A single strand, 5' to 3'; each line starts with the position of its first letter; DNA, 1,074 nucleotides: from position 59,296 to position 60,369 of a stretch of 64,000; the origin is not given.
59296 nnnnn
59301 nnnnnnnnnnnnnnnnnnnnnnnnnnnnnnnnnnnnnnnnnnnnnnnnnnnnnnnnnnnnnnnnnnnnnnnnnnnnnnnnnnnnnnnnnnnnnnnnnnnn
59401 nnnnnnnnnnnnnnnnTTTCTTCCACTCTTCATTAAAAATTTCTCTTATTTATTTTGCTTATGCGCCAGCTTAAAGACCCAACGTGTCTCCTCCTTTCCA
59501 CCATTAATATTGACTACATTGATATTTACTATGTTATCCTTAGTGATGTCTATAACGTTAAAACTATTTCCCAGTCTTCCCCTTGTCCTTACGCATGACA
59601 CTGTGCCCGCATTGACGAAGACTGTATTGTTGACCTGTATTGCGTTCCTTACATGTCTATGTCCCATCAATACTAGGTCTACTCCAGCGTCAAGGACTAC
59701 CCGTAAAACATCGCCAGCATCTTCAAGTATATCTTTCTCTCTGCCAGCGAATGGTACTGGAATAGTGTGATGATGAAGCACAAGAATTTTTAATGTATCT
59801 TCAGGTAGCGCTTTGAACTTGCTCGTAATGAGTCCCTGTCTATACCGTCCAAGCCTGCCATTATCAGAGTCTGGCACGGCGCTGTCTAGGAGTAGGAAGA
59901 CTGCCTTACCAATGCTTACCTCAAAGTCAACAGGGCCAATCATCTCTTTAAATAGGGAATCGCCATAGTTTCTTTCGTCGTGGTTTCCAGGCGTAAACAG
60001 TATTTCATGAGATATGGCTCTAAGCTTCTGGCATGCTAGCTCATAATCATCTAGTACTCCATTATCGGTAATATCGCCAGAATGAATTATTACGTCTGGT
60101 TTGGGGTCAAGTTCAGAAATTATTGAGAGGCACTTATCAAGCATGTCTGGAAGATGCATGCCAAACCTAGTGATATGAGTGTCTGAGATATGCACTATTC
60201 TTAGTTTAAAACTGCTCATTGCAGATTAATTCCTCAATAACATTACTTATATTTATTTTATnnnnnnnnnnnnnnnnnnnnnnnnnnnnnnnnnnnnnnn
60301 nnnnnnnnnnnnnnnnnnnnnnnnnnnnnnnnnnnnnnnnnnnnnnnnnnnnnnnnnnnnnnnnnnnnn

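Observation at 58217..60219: Clp1-type polynucleotide 5'-kinase cotranscribed with a calcineurin-like metallophosphoesterase: candidate RNA end-healing module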

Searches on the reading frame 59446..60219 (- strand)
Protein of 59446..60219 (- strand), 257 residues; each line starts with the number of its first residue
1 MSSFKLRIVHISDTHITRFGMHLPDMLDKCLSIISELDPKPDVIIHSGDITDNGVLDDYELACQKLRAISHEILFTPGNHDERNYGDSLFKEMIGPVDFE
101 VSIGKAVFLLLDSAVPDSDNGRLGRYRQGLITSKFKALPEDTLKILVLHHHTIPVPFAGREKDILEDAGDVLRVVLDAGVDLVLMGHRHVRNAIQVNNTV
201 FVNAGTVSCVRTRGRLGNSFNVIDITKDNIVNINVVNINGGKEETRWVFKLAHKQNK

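Call 3: search_protein_families(library=pfam, proteins=[window:59446-60219:-], max_evalue=0.01)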
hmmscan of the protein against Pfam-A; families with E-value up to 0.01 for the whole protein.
window:59446-60219:- (257 aa): 3 families
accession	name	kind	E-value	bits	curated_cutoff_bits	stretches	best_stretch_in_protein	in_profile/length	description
PF00149.33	Metallophos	-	3.8e-18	67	21.5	1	6-190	1-190/191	Calcineurin-like phosphoesterase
PF12850.12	Metallophos_2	-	1.2e-15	58.2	27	1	6-226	1-152/154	Calcineurin-like phosphoesterase superfamily domain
PF14582.11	Metallophos_3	-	0.00013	21.9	28.2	0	25-92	19-84/259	Metallophosphoesterase, calcineurin superfamily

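Call 4: search_protein_families(library=ncbifam, proteins=[window:59446-60219:-], max_evalue=0.01)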
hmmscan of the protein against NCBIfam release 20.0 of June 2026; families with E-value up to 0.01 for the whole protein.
window:59446-60219:- (257 aa): 11 families
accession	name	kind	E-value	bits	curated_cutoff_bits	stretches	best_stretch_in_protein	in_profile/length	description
NF008359.0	PRK11148.1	equivalog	5e-17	62.3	225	1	5-212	14-227/275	3',5'-cyclic-AMP phosphodiesterase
NF053862.1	DS9_1_antiphage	equivalog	1.8e-13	50.2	420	1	138-203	385-455/486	anti-phage phosphoesterase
TIGR00040.1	yfcE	subfamily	2.6e-10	40.6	56.25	1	7-228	2-153/158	YfcE family phosphodiesterase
NF053861.1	DS8_antiphage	equivalog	8.7e-09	33.7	790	2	10-82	1-85/994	anti-phage protein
NF050112.1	PhdiestSpdARhizob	equivalog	4.4e-07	29.8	400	1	20-189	19-198/264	2', 3'cyclic nucleotide phosphodiesterase SpdA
NF006988.0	PRK09453.1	equivalog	1.9e-06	27.8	117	1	177-240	116-172/183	phosphodiesterase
NF033458.1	lipid_A_LpxG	equivalog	2.9e-05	23.6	350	1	6-141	45-180/321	UDP-2,3-diacylglucosamine diphosphatase LpxG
NF041030.1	Mre11_Halo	equivalog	0.0004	19.6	550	1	7-235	3-227/361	DNA double-strand break repair protein Mre11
TIGR00619.1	sbcd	subfamily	0.00056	19.8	77.65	1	6-88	1-93/252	exonuclease subunit SbcD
NF008460.0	PRK11340.1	equivalog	0.00088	18.8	188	1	6-109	50-153/271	phosphodiesterase YaeI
TIGR03729.1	acc_ester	subfamily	0.0044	16.4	148.25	0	7-81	1-72/239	putative phosphoesterase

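Call 6: search_solved_structures(query=window:59446-60219:-, max_evalue=0.1, show_alignments=2)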
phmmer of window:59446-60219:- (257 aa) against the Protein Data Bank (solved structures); distinct sequences matched with E-value up to 0.1: 10.
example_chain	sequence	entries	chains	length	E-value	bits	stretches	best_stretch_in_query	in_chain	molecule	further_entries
2hy1_A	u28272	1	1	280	1.6e-13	54.1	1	8-242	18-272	Rv0805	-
3ib7_A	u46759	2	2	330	2.4e-13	53.6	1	8-243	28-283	Icc protein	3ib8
2hyp_A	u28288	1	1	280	2.1e-12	50.5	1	8-242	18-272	Hypothetical protein RV0805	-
2hyo_A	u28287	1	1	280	2.1e-12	50.5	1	8-242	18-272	Rv0805N97A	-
2dxl_A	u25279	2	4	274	1.3e-08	38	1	8-100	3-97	Phosphohydrolase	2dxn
2zo9_B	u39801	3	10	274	1.3e-08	38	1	8-100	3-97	Phosphohydrolase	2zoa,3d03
2xmo_A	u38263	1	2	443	0.00067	22.6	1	38-88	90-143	LMO2642 PROTEIN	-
3auz_A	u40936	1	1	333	0.066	16.1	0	7-81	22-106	DNA double-strand break repair protein mre11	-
4tug_C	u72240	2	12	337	0.069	16.1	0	7-81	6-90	DNA double-strand break repair protein Mre11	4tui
3av0_A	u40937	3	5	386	0.09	15.7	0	7-81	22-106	DNA double-strand break repair protein mre11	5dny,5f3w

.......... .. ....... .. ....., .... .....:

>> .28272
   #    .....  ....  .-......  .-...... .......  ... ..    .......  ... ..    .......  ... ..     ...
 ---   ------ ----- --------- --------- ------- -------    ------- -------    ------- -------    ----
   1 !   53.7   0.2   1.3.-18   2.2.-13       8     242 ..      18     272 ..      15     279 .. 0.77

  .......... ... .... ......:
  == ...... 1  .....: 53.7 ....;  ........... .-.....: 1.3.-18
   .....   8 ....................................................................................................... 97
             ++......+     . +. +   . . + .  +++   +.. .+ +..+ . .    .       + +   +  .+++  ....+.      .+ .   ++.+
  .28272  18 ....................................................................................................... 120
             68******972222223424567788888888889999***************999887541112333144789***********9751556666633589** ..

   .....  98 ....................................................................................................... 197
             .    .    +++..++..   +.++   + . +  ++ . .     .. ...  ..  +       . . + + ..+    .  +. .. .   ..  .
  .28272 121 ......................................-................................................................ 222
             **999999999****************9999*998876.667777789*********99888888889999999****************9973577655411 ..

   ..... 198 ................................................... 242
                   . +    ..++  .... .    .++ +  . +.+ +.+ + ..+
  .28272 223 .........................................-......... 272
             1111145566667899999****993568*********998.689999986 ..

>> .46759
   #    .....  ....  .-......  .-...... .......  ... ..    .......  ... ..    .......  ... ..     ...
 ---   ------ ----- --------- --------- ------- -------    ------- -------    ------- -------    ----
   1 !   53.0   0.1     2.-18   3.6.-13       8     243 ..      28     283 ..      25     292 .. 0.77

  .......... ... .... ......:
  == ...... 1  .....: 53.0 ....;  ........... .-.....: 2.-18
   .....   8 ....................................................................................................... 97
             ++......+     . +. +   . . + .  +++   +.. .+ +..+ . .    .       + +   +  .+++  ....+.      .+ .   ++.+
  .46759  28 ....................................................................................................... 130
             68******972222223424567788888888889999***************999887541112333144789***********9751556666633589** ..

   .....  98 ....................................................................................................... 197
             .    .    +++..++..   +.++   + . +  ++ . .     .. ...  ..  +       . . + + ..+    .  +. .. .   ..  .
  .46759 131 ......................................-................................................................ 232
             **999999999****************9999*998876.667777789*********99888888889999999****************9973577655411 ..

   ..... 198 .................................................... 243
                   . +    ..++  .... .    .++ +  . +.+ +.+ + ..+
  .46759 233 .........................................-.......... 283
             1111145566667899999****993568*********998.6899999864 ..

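Call 17: find_homologous_proteins(query=window:59446-60219:-, max_evalue=0.001)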
Query window:59446-60219:- (257 aa): 293 proteins with E <= 0.001 among 867 candidates; the best 120 are listed.
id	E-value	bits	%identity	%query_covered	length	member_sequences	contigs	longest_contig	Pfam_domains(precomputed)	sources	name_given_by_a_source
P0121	5.3e-168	575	100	100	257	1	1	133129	PF12850.13,PF00149.34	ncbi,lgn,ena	-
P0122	2.2e-138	478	80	100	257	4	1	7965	PF12850.13,PF00149.34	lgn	-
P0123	1.8e-136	472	80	100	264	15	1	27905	PF12850.13,PF00149.34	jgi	-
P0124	5.1e-132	457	79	100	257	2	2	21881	PF12850.13,PF00149.34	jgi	-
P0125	1.9e-102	360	64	92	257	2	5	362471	PF12850.13,PF00149.34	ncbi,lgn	ncbi:MAG: metallophosphoesterase [Candidatus Caldarchaeum sp.]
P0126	6.1e-102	359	59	98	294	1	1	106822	PF12850.13,PF00149.34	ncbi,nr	ncbi:3',5'-cyclic adenosine monophosphate phosphodiesterase CpdA [archaeon HR01]|nr:3',5'-cyclic ade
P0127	8.5e-102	358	59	98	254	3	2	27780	PF12850.13,PF00149.34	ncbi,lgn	ncbi:MAG: metallophosphoesterase [Nitrososphaerota archaeon]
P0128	1.4e-101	357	63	96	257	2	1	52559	PF12850.13,PF00149.34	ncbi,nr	ncbi:MAG: metallophosphoesterase [Candidatus Caldarchaeum sp.]|nr:metallophosphoesterase [Candidatus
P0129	3.7e-100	353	59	98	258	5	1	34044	PF12850.13,PF00149.34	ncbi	-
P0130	4.1e-100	353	60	98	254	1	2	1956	PF12850.13,PF00149.34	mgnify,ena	mgnify:CR=1 FL=1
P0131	5.6e-100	352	64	92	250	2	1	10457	PF12850.13,PF00149.34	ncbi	ncbi:MAG: metallophosphoesterase, partial [Candidatus Caldarchaeum sp.]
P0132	1.2e-99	351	60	98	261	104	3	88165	PF12850.13,PF00149.34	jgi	jgi:Icc protein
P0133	4.0e-99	349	61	96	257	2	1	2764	PF12850.13,PF00149.34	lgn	-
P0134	6.8e-99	349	62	97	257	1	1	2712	PF12850.13,PF00149.34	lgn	-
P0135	1.6e-98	347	62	96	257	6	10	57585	PF12850.13,PF00149.34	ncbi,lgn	ncbi:MAG: metallophosphoesterase [Candidatus Caldarchaeum sp.]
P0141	9.0e-89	316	54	96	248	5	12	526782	PF12850.13,PF00149.34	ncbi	ncbi:MAG: metallophosphoesterase [Candidatus Bathyarchaeia archaeon]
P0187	1.3e-80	289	54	96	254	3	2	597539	PF12850.13,PF00149.34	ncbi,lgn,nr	ncbi:MAG: metallophosphoesterase [Nitrososphaerota archaeon]|nr:metallophosphoesterase [Aigarchaeota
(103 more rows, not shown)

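Call 18: find_encoding_contigs(protein=P0125, flank=6000, max_places=2)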
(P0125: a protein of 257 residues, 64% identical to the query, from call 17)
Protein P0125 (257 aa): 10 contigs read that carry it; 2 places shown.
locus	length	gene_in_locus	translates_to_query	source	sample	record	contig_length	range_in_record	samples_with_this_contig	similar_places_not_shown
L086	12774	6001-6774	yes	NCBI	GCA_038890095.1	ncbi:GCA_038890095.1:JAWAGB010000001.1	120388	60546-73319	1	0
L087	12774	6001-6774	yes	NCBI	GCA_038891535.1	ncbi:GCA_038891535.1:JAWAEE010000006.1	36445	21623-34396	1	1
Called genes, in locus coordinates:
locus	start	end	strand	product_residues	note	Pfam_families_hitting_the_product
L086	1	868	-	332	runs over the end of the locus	PF02779:Transket_pyr, PF02780:Transketolase_C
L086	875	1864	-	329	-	PF00676:E1_dh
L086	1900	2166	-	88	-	PF21840:DUF6899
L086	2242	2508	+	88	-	PF08734:GYD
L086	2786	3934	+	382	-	PF01637:ATPase_2 (faint), PF13401:AAA_22, PF09079:WHD_Cdc6 (faint), PF22703:Cdc6_lid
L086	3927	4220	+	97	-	PF25213:HVO_A0261_N (weak)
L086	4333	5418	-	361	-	PF04055:Radical_SAM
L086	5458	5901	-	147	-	PF02629:CoA_binding (weak), PF13380:CoA_binding_2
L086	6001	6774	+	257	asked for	PF00149:Metallophos, PF12850:Metallophos_2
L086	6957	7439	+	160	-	-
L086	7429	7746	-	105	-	PF00420:Oxidored_q2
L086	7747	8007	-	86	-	-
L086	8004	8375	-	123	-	PF00499:Oxidored_q3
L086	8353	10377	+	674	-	PF01496:V_ATPase_I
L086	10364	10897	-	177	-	PF01994:Trm56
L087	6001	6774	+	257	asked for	PF00149:Metallophos, PF12850:Metallophos_2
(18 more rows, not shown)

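Call 19: find_encoding_contigs(protein=P0141, flank=6000, max_places=2)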
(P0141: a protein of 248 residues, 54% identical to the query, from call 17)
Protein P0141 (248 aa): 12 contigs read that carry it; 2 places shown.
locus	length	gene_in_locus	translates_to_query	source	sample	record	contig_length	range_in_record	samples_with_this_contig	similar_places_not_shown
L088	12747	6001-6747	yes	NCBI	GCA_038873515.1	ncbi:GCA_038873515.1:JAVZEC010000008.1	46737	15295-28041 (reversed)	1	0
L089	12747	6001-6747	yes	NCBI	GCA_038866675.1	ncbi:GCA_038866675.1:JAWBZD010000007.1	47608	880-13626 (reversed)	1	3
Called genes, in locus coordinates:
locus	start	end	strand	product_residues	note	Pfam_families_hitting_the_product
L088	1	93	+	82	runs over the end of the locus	PF09341:Pcc1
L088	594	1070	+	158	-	PF02517:Rce1-like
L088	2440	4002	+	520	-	-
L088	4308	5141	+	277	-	PF00795:CN_hydrolase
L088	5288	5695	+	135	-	PF00293:NUDIX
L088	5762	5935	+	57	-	-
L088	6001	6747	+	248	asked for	PF00149:Metallophos, PF12850:Metallophos_2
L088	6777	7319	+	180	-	PF00132:Hexapep (faint), PF21711:DCTN5, PF25087:GMPPB_C (faint)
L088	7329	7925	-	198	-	PF05175:MTS, PF02005:TRM (weak), PF02475:TRM5-TYW2_MTfase, PF06325:PrmA, PF13489:Methyltransf_23 (weak), PF09445:Methyltransf_15, PF13649:Methyltransf_25, PF13847:Methyltransf_31, +3 more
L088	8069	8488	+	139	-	PF01894:YjbQ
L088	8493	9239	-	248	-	-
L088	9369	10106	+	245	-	-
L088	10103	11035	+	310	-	PF22700:MVD-like_N (weak), PF00288:GHMP_kinases_N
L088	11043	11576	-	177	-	PF01966:HD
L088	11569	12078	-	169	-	PF02002:TFIIE_alpha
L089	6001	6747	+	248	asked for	PF00149:Metallophos, PF12850:Metallophos_2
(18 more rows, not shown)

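Call 20: find_encoding_contigs(protein=P0187, flank=6000, max_places=2)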
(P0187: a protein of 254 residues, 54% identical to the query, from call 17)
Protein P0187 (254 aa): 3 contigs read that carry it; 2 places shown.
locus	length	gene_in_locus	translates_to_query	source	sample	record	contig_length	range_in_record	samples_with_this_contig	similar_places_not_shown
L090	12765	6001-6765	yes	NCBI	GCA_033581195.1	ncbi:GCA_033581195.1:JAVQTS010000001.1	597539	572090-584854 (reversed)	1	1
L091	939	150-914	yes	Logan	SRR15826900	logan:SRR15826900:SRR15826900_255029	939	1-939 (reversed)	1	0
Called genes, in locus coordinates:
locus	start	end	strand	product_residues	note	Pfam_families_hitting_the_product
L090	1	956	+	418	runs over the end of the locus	PF03463:eRF1_1, PF18854:baeRF_family10, PF03464:eRF1_2, PF18859:acVLRF1, PF03465:eRF1_3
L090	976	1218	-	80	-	-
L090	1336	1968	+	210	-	PF01810:LysE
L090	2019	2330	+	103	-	-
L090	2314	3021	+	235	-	PF06026:Rib_5-P_isom_A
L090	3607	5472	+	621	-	PF02730:AFOR_N, PF01314:AFOR_C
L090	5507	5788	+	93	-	PF02597:ThiS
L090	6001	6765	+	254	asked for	PF00149:Metallophos, PF12850:Metallophos_2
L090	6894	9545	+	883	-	PF03477:ATP-cone, PF00317:Ribonuc_red_lgN, PF02867:Ribonuc_red_lgC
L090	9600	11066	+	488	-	PF00361:Proton_antipo_M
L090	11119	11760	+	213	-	PF00156:Pribosyltran, PF14681:UPRTase (faint)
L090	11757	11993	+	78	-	-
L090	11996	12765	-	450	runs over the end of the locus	PF01256:Carb_kinase (weak), PF08543:Phos_pyr_kin, PF00294:PfkB, PF10120:ThiN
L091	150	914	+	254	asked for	PF00149:Metallophos, PF12850:Metallophos_2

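Call 37: find_related_loci(query=A2, collection=metagenome_contigs, flank=5000)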
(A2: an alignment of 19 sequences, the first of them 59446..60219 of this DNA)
Query A2 (257 aa) in metagenome_contigs; peptide patterns used: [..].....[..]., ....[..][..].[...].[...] (x = any residue, [..] = any of these).
600 stretches matched a pattern (row limit reached: there are more); 163 encode a relative of the query (tblastn E <= 1e-3); the best 80 are kept; 80 distinct loci.
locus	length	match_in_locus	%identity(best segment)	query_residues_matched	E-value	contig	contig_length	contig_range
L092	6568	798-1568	80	1-257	7e-142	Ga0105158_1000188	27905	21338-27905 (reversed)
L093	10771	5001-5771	81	1-257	3e-141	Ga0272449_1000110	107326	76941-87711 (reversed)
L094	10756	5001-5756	59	1-252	3e-104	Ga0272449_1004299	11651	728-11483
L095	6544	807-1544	61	6-251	5e-104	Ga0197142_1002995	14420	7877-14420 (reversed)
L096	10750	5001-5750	55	1-250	4e-94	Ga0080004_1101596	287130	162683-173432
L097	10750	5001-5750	55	1-250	4e-94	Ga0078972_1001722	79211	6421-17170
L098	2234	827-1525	55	1-233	2e-93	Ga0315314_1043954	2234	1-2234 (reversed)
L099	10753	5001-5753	60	1-251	2e-104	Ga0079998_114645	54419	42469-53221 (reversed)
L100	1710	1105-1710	62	4-205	2e-94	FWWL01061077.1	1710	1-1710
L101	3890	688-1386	54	1-233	5e-89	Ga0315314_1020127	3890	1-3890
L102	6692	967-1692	54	1-242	1e-87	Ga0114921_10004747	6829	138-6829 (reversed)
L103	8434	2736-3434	54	7-239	4e-86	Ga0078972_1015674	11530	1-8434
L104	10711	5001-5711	53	1-238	1e-85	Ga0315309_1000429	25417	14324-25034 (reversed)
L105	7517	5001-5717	52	1-239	1e-85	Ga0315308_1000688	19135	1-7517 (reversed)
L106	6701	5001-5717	52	1-239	1e-85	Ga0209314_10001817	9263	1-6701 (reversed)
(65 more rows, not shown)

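Call 55: predict_structure(alignment_id=A2)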
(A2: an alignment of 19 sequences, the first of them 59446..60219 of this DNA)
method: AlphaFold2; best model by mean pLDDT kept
length: 257 residues; sequences in the alignment: 19
mean_pLDDT: 82.1   pTM: 0.86
mean pLDDT of the five models: 82.1, 79.0, 76.1, 74.9, 74.5
residues with pLDDT >= 90: 113; 70-90: 94; 50-70: 27; < 50: 23
segments of 3 or more residues with pLDDT < 50: 116-121, 156-166, 255-257
pLDDT, mean of each block of 10 residues (from residue 1): 76 89 92 93 92 87 86 84 66 88 94 57 78 93 91 52 54 90 81 87 90 80 93 92 87 56
secondary structure, 60 per line:
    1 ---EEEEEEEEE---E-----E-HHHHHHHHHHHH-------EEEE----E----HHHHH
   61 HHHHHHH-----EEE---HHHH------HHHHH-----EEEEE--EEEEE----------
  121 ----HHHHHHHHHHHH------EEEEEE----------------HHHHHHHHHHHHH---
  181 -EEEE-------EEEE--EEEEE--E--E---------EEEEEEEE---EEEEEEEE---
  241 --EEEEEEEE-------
elements in order: E4-12 H24-35 E43-46 H56-67 E73-75 H79-82 H89-93 E99-103 E106-110 H125-136 E143-148 H165-177 E182-185 E193-196 E199-203 E219-226 E230-237 E243-250

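Call 58: fold_search(model_id=the predicted structure, library=pdb)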
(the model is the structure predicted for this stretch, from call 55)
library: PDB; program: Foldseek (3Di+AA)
matches with E <= 10: 799; with E <= 0.001: 94
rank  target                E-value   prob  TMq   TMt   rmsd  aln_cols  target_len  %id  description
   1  2dxl_A                3.4e-14  1.00  0.72  0.68   8.6       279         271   19  Glycerophosphodiesterase from Enterobacter aerogenes (released 2007-05-22)
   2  3ib7                  5.9e-14  1.00  0.73  0.65   5.2       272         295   24  Crystal structure of full length Rv0805 (released 2009-09-29)
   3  2hy1                  1.2e-13  1.00  0.70  0.78   3.5       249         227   23  Crystal structure of Rv0805 (released 2006-12-26)
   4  2hyo                  1.5e-13  1.00  0.68  0.76   4.0       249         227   23  Crystal structure of Rv0805 N97A mutant (released 2006-12-26)
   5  2zo9_B                1.7e-13  1.00  0.70  0.67   9.1       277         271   19  Malonate-bound structure of the glycerophosphodiesterase from Enterobacter aerogenes (GpdQ) and characterization of th (released 2008-10-07)
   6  2hyp                  6.0e-13  1.00  0.72  0.80   3.6       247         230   23  Crystal structure of Rv0805 D66A mutant (released 2006-12-26)
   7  3d03_A                1.2e-12  1.00  0.71  0.67   8.6       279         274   19  1.9A structure of Glycerophoshphodiesterase (GpdQ) from Enterobacter aerogenes (released 2008-10-14)
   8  2xmo_A                6.5e-11  1.00  0.71  0.47   4.4       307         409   17  The crystal structure of Lmo2642 (released 2011-02-23)
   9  1ute_A                9.3e-11  1.00  0.71  0.61   5.5       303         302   14  PIG PURPLE ACID PHOSPHATASE COMPLEXED WITH PHOSPHATE (released 1999-10-01)
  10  2xmo_B                1.2e-10  1.00  0.71  0.46   4.5       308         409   18  The crystal structure of Lmo2642 (released 2011-02-23)
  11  7ov8_A                2.5e-10  1.00  0.70  0.61   5.5       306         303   14  Crystal structure of pig purple acid phosphatase in complex with 4-(2-hydroxyethyl)-1-piperazineethanesulfonic acid (H (released 2022-03-23)
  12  9a6c_B                1.1e-09  1.00  0.62  0.36   6.3       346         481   16  Integrative model of YYDD-YYDB by crosslinking MS and deep learning (released 2024-09-18)
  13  3zk4_C                1.9e-09  1.00  0.68  0.34   5.7       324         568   12  Structure of purple acid phosphatase PPD1 isolated from yellow lupin (Lupinus luteus) seeds (released 2014-01-29)
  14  3zk4_A                3.9e-09  1.00  0.69  0.34   5.7       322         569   11  Structure of purple acid phosphatase PPD1 isolated from yellow lupin (Lupinus luteus) seeds (released 2014-01-29)
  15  3zk4_B                3.9e-09  1.00  0.67  0.33   5.7       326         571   13  Structure of purple acid phosphatase PPD1 isolated from yellow lupin (Lupinus luteus) seeds (released 2014-01-29)
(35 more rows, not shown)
